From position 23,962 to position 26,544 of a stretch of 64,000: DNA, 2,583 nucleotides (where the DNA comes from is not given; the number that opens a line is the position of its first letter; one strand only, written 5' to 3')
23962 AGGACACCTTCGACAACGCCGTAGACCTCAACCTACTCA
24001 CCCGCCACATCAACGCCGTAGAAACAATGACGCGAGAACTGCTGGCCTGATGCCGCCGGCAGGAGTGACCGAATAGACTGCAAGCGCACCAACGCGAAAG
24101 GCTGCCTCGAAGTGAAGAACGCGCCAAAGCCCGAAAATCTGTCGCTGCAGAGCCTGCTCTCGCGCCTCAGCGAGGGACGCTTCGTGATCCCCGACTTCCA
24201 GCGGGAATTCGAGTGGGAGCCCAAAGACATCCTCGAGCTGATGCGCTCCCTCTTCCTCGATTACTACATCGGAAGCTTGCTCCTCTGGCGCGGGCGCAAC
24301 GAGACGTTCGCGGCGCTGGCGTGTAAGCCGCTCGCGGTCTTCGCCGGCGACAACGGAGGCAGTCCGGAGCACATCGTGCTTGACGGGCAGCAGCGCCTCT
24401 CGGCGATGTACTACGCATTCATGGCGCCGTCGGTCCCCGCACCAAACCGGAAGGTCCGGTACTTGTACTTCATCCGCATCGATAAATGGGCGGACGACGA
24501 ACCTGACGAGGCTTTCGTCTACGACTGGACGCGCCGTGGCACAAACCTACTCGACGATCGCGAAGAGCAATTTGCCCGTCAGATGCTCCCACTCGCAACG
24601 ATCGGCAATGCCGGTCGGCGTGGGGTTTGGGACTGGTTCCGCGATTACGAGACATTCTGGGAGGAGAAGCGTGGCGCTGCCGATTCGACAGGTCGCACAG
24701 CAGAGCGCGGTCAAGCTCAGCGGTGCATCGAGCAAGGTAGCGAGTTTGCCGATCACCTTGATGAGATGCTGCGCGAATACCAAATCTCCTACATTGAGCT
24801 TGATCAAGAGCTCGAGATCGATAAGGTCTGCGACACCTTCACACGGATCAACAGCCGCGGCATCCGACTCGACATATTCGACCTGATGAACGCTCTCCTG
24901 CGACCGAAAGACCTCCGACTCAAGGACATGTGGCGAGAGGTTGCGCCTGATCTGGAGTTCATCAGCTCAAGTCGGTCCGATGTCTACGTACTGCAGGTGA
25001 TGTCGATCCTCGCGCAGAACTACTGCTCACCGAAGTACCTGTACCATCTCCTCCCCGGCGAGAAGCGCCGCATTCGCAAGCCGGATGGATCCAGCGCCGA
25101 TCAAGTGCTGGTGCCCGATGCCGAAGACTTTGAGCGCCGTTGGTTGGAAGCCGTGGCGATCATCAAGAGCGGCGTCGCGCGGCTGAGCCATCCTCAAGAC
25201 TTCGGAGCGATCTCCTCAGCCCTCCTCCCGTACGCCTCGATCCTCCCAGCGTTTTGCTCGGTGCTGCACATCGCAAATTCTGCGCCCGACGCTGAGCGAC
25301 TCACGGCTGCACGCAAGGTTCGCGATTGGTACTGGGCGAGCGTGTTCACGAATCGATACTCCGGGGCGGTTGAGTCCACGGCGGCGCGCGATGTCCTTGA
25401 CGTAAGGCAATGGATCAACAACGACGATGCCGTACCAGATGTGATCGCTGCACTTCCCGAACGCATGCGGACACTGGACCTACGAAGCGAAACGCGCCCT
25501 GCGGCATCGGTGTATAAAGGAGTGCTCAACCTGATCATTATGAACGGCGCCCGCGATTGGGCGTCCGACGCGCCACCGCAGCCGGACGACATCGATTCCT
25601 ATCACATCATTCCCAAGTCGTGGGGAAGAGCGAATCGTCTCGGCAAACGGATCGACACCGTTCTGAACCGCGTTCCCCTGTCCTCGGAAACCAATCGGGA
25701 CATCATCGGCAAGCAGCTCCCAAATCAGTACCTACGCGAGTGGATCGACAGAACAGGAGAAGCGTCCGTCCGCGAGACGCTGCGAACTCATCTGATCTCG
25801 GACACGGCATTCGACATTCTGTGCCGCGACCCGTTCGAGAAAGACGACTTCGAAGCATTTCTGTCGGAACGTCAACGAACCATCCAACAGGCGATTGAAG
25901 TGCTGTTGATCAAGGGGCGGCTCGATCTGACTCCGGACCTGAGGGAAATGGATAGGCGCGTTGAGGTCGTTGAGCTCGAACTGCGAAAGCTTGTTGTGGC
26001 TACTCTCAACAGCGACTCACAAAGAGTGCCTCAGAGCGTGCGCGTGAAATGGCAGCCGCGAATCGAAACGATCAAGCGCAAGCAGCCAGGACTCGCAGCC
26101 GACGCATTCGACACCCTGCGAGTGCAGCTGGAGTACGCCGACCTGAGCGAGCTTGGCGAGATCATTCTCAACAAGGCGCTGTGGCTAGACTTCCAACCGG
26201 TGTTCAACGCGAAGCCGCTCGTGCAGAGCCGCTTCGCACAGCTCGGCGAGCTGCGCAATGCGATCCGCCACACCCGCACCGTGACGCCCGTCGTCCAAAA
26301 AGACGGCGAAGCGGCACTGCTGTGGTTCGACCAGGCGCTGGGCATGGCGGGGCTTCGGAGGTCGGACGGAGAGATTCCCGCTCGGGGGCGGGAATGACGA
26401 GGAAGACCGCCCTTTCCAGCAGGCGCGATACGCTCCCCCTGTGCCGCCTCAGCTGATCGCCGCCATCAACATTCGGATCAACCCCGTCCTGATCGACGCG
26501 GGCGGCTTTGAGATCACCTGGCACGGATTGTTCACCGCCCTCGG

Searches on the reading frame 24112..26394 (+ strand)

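Call 83: search_protein_families(library=pfam, proteins=[window:24112-26394:+], max_evalue=0.01)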
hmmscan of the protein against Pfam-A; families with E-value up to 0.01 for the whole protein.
window:24112-26394:+ (761 aa): 1 family
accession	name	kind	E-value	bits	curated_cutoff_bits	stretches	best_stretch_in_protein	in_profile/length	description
PF03235.19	GmrSD_N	-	1e-29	104.5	33.2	1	13-263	2-198/199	GmrSD restriction endonuclease, N-terminal domain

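Call 84: search_protein_families(library=padloc, proteins=[window:24112-26394:+], max_evalue=0.01)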
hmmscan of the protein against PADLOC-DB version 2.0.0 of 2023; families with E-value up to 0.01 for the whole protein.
window:24112-26394:+ (761 aa): 15 families
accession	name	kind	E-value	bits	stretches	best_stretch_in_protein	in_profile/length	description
PDLC04709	PDC-M55C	-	1.1e-26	91.6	2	4-263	9-238/554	-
PDLC04151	HEC-05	-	4.4e-22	76.5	2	9-103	25-130/600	-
PDLC04150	HEC-05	-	1.2e-17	62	1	10-260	8-257/583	-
PDLC03877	NsnA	-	5.9e-09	33.7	1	8-49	49-92/385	-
PDLC04152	HEC-05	-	1.6e-08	31.6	1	206-263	205-262/566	-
PDLC04153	HEC-05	-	1.6e-08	31.2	1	19-70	16-67/621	-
PDLC04157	HEC-06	-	6.6e-08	29.6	1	9-99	8-85/558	-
PDLC04592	PDC-M34B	-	5.7e-07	27.4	1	619-725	67-172/192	-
PDLC04154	HEC-06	-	1.3e-05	22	0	5-65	7-72/569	-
PDLC04155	HEC-06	-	4.1e-05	20.3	1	12-98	9-82/562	-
PDLC02695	Orf5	-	7e-05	19.4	1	6-100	4-92/601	Orf5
PDLC02687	Orf5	-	0.00012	19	0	7-66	3-67/543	Orf5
PDLC04591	PDC-M34B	-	0.00019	19.3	1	672-726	115-167/185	-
PDLC02786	SspE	-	0.0076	12.6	0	19-99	19-98/766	SspE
PDLC02686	Orf5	-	0.01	12.4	0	19-99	16-89/566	Orf5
